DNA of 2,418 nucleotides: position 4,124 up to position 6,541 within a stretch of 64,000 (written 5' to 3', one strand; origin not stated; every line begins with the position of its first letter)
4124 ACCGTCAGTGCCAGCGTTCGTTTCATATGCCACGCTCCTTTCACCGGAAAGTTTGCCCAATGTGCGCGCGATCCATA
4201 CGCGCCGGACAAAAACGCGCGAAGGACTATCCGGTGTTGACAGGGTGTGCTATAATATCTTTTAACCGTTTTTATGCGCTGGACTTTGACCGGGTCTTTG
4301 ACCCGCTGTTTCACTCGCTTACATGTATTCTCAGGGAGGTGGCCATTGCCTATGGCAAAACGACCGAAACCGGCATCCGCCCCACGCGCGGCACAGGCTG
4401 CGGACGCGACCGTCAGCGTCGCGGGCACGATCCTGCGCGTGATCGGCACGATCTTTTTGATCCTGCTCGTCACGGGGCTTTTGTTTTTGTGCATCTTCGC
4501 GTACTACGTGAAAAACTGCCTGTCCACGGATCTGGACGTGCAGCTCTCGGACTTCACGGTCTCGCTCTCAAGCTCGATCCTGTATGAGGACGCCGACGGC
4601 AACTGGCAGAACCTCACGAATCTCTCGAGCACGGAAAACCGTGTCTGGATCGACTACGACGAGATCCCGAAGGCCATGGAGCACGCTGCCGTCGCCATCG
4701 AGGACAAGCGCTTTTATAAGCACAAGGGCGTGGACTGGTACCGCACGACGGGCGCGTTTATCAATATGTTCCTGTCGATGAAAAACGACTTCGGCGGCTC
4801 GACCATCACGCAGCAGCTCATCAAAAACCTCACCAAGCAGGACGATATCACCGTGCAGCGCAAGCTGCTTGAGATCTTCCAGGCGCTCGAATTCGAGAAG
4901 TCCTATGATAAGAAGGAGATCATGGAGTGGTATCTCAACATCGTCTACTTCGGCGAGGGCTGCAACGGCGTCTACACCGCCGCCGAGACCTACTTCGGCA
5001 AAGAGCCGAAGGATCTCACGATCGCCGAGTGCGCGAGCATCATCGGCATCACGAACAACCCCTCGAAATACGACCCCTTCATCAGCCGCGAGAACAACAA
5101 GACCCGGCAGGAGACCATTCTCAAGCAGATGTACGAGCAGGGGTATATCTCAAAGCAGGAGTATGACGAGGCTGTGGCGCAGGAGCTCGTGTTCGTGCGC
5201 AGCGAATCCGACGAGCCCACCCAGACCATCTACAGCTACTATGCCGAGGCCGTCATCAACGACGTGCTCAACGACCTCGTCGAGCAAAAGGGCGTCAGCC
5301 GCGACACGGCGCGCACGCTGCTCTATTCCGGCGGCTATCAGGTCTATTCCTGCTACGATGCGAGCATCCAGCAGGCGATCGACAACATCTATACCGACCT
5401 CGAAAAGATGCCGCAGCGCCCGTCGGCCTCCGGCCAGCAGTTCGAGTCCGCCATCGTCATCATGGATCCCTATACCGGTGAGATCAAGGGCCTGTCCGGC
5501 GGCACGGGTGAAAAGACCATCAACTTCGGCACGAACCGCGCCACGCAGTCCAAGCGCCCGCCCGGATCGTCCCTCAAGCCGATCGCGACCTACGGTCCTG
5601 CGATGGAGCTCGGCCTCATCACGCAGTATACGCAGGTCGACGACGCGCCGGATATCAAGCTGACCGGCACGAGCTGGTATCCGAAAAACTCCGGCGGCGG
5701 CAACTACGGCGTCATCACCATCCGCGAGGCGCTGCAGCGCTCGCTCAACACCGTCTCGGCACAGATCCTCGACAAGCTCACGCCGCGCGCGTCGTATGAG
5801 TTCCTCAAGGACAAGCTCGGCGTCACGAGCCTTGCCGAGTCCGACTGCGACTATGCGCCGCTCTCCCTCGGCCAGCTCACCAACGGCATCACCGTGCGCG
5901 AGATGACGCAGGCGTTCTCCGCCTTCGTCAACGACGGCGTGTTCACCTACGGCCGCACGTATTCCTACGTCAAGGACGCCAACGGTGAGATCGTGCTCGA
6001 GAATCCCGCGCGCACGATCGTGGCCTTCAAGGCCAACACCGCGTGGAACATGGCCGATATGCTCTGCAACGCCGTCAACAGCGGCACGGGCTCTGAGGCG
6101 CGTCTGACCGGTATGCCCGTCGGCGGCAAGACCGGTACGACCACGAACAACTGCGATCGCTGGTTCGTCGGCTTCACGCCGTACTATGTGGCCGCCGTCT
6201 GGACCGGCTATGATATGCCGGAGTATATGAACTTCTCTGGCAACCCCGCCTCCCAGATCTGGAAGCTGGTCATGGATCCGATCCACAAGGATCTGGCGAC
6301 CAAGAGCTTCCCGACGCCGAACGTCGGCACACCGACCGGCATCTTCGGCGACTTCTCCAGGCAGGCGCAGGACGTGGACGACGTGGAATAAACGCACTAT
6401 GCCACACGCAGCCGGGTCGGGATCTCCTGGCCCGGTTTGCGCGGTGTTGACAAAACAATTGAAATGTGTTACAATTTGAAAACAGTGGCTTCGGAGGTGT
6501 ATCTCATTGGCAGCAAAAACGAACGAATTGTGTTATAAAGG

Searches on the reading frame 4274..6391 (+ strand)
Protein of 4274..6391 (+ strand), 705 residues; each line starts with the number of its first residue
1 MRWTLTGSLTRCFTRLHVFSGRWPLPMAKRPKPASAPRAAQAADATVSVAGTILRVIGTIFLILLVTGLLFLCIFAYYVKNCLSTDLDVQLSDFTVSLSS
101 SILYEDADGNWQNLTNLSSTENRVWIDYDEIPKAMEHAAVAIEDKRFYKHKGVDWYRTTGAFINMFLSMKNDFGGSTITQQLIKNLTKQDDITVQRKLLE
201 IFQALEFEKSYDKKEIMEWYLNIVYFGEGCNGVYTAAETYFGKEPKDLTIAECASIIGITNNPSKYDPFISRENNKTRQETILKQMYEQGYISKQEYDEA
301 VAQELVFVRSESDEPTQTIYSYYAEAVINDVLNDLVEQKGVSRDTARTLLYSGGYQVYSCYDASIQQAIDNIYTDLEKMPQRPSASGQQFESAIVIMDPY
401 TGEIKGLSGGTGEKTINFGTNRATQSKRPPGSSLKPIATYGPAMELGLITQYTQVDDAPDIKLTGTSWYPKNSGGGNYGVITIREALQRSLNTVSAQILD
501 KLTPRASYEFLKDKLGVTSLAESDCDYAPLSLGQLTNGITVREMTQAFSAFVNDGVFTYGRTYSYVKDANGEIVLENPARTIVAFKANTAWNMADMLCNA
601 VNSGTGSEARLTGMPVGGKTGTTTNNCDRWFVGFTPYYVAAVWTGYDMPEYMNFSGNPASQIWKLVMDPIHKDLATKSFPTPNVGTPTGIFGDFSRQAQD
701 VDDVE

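Call 91: search_protein_families(library=pfam, proteins=[window:4274-6391:+], max_evalue=0.00001)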
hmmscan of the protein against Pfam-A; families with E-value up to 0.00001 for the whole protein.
window:4274-6391:+ (705 aa): 2 families
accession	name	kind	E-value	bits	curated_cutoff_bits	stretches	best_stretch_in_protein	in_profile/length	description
PF00912.28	Transgly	-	8.5e-61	204.9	27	1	114-286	5-177/178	Transglycosylase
PF00905.27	Transpeptidase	-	1.9e-28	100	22.1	1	393-662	2-293/299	Penicillin binding protein transpeptidase domain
